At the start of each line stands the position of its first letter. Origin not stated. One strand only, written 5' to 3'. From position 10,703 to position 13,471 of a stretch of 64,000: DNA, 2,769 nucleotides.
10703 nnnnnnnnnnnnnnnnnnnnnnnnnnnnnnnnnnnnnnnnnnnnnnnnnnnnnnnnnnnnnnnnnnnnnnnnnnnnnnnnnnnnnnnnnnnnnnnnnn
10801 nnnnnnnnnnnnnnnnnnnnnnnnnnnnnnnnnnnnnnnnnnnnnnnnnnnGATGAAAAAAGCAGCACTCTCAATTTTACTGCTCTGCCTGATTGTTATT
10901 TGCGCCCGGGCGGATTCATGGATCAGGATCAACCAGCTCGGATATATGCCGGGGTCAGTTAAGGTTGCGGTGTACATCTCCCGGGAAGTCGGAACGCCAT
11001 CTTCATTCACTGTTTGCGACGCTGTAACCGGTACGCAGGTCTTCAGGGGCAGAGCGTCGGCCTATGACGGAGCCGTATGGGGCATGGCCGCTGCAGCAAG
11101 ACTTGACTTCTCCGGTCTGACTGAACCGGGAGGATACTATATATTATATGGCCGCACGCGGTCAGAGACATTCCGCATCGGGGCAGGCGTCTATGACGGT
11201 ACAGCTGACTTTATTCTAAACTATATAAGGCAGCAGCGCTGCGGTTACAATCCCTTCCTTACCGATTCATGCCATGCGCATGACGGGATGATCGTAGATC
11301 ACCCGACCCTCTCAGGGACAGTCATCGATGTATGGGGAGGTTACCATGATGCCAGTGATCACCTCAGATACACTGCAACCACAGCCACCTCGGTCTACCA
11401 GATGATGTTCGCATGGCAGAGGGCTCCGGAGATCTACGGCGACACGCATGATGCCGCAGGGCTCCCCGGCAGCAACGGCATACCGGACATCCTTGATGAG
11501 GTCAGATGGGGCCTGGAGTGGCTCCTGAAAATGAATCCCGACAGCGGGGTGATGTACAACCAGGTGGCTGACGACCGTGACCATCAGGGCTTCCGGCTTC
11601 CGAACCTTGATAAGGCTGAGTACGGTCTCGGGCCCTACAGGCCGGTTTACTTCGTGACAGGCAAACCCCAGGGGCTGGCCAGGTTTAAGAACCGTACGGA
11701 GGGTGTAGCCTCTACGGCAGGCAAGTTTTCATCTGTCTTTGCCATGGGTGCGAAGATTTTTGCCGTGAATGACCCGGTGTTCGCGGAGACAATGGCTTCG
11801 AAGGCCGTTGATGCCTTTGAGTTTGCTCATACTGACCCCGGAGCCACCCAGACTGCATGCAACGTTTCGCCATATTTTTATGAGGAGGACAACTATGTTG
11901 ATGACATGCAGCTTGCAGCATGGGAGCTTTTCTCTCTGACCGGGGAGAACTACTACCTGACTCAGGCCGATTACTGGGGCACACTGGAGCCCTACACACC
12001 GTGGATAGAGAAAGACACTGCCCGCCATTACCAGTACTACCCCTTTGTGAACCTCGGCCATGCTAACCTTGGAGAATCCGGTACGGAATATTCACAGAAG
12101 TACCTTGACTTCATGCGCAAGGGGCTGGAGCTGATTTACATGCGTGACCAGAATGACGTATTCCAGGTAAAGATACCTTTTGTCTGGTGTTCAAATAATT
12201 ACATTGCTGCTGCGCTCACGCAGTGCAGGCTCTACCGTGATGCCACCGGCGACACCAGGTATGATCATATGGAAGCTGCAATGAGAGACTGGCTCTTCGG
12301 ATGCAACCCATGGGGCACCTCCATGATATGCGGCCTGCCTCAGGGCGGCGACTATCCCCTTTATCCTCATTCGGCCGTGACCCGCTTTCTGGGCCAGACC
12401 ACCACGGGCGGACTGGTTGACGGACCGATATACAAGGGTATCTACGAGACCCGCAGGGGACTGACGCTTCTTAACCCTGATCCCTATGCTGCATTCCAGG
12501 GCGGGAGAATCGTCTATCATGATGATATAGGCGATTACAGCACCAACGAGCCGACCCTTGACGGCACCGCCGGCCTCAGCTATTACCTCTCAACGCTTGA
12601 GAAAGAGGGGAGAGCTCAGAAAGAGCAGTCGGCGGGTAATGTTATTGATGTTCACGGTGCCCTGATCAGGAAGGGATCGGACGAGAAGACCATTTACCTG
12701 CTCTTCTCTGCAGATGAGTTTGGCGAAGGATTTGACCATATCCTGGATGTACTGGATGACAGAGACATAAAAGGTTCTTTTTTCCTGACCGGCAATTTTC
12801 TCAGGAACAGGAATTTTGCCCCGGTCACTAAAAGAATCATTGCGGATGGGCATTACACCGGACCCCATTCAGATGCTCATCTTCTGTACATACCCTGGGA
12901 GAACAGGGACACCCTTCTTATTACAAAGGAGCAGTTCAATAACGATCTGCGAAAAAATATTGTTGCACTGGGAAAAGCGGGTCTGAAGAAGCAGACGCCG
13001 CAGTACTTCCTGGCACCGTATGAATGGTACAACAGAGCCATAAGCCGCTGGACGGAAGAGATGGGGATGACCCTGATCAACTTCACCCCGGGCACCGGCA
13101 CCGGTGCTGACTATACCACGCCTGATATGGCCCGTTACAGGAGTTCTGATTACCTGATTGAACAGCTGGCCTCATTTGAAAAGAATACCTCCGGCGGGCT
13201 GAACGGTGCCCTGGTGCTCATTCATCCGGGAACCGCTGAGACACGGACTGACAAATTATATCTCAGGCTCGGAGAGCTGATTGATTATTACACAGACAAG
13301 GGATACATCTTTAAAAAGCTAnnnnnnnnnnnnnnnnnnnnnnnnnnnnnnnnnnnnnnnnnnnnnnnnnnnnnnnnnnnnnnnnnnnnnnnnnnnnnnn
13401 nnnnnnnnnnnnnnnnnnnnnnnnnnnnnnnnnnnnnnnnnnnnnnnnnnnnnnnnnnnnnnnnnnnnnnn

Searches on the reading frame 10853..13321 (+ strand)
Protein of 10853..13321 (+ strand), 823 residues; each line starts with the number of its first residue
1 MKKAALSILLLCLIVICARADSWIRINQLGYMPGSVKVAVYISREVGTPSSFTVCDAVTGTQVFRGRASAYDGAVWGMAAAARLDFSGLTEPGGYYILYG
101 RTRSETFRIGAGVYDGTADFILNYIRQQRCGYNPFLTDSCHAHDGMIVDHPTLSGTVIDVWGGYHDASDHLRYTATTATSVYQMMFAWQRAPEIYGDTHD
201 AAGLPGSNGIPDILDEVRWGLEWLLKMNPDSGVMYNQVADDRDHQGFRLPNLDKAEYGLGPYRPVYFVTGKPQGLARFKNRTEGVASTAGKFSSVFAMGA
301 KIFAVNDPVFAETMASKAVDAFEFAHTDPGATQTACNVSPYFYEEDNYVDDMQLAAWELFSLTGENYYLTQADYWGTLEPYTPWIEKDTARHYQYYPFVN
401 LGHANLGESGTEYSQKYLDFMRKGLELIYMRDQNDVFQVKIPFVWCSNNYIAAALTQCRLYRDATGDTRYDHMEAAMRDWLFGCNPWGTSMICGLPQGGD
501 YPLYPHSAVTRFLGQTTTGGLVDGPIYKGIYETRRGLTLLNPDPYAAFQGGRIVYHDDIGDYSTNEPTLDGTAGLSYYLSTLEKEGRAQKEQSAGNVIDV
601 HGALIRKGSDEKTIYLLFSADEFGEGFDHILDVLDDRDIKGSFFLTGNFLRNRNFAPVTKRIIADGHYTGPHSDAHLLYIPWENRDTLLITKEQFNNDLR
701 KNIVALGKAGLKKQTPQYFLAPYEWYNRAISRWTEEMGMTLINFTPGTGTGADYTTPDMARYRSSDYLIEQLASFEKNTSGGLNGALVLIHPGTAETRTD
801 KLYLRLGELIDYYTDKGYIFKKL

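Call 10: search_protein_families(library=pfam, proteins=[window:10853-13321:+], max_evalue=0.00001)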
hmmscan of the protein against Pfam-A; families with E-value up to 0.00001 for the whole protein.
window:10853-13321:+ (823 aa): 3 families
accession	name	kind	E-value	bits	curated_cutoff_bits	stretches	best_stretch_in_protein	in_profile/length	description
PF00759.25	Glyco_hydro_9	-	1.5e-68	232.6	27.7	1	114-578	1-443/444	Glycosyl hydrolase family 9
PF02927.20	CelD_N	-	8.5e-19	68.5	24.6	1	20-101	2-83/86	Cellulase N-terminal ig-like domain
PF01522.26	Polysacc_deac_1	-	9.6e-13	48.6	23.1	1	609-741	4-123/124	Polysaccharide deacetylase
